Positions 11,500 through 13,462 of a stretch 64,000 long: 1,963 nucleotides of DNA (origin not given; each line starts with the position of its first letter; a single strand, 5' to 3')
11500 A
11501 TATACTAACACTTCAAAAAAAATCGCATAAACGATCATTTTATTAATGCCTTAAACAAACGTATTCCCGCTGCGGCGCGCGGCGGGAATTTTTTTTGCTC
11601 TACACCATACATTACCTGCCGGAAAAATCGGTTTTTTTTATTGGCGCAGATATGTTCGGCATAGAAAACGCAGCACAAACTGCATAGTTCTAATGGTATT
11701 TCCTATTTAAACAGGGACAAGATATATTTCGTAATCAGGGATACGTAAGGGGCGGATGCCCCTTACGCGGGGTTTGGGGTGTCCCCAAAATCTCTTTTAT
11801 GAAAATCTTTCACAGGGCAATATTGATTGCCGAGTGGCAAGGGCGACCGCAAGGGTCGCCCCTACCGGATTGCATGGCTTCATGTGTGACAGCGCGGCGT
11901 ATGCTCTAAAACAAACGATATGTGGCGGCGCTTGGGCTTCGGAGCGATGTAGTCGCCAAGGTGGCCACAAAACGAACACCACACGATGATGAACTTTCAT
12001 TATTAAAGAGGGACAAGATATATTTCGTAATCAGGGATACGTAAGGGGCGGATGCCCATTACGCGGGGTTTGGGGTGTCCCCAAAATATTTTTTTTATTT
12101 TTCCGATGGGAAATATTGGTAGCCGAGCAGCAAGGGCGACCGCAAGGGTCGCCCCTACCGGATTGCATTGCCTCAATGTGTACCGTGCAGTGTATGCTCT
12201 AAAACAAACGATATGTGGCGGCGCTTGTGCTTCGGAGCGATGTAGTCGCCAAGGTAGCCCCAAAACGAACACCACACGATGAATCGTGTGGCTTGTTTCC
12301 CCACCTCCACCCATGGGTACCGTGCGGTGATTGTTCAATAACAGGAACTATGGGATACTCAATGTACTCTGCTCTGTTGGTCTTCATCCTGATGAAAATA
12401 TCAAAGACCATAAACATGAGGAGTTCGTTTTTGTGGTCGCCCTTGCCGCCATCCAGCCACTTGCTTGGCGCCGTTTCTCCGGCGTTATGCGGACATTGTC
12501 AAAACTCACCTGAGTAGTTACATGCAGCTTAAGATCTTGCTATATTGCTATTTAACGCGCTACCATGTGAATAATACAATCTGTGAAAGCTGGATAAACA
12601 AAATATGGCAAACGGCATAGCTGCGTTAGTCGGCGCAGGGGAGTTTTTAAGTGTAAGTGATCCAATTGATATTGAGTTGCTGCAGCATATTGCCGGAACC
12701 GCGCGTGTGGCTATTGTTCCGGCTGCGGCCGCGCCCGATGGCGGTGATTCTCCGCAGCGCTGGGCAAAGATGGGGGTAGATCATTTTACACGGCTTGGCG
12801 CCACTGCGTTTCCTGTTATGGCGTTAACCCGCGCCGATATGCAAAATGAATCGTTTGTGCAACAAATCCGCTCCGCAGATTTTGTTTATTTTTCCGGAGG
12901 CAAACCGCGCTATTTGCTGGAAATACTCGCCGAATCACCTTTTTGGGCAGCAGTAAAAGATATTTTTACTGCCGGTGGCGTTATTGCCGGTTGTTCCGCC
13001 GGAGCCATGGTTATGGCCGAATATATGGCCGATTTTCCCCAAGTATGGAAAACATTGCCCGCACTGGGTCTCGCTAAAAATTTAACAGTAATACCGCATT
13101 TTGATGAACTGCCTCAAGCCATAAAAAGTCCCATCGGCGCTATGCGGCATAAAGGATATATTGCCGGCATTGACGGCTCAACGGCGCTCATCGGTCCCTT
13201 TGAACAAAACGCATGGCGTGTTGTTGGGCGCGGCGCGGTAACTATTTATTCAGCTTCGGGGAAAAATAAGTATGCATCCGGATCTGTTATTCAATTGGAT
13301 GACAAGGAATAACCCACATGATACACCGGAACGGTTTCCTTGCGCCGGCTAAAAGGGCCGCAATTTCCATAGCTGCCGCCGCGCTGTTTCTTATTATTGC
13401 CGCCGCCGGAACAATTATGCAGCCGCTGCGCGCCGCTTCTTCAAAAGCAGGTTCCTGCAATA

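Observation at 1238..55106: Mosaic family of hairpin-rich interspersed repeats occupies at least nine intergenic regions, with no transposase in sight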

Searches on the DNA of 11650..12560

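Call 29: search_rna_families(source=window, start=11650, end=12560, threshold=evalue, max_evalue=10)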
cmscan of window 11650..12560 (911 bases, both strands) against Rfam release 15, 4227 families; matches with E-value up to 10: 3.
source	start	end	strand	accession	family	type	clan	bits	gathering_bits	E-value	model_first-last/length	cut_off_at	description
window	12105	12180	-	RF02978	folP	Cis-reg;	-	17.1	99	1.1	1-102/102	no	folP RNA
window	12034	12081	+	RF04269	mir-373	Gene; miRNA;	-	15.4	69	9.8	1-69/69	no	mir-373 microRNA precursor family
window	11738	11785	+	RF04269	mir-373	Gene; miRNA;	-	15.4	69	9.9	1-69/69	no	mir-373 microRNA precursor family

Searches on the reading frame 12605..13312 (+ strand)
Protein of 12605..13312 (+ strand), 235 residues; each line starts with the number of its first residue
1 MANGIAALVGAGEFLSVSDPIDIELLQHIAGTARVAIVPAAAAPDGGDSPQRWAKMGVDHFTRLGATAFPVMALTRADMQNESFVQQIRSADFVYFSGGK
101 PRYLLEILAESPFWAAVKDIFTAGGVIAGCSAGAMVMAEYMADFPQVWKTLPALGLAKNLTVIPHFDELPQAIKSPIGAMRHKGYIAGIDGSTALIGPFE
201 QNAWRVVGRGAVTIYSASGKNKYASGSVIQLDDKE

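Call 17: find_encoding_contigs(protein=window:12605-13312:+, flank=10000, max_places=8)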
Protein window:12605-13312:+ (235 aa): 11 contigs read that carry it; 7 places shown.
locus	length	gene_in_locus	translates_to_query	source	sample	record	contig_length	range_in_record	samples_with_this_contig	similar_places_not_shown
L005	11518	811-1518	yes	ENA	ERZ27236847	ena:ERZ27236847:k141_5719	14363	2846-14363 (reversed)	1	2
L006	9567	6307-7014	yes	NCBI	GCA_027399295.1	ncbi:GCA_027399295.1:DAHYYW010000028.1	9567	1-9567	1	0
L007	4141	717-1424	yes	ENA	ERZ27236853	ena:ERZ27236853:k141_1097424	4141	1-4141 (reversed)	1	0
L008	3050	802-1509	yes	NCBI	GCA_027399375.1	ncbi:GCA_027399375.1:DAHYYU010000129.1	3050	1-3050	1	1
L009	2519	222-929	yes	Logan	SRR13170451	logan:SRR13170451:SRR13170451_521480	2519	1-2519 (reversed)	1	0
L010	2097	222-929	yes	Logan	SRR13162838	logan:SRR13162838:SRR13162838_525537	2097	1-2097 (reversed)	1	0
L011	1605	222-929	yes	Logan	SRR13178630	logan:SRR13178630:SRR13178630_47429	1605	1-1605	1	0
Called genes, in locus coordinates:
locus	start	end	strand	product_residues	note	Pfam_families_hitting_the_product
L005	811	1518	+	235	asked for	PF03575:Peptidase_S51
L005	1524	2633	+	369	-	PF08450:SGL (faint), PF24684:Vgb_lyase, PF07494:Reg_prop (faint), PF24684:Vgb_lyase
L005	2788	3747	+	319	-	PF00248:Aldo_ket_red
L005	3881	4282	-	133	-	PF16320:Ribosomal_L12_N, PF00542:Ribosomal_L12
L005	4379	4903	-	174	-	PF00466:Ribosomal_L10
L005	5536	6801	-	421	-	PF07394:DUF1501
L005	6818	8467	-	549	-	PF08811:DUF1800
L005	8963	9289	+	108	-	-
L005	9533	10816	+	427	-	PF00463:ICL, PF13714:PEP_mutase, PF00463:ICL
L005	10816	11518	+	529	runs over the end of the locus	PF20656:MS_N, PF01274:MS_TIM-barrel, PF20659:MS_C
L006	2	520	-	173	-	?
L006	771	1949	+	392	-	-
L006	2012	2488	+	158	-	PF02082:Rrf2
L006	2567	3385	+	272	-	PF00005:ABC_tran, PF02463:SMC_N (faint)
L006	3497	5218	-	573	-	PF09852:DUF2079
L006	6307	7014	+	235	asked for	PF03575:Peptidase_S51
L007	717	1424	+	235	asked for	PF03575:Peptidase_S51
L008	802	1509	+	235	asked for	PF03575:Peptidase_S51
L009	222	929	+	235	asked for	PF03575:Peptidase_S51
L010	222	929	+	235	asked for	PF03575:Peptidase_S51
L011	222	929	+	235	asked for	PF03575:Peptidase_S51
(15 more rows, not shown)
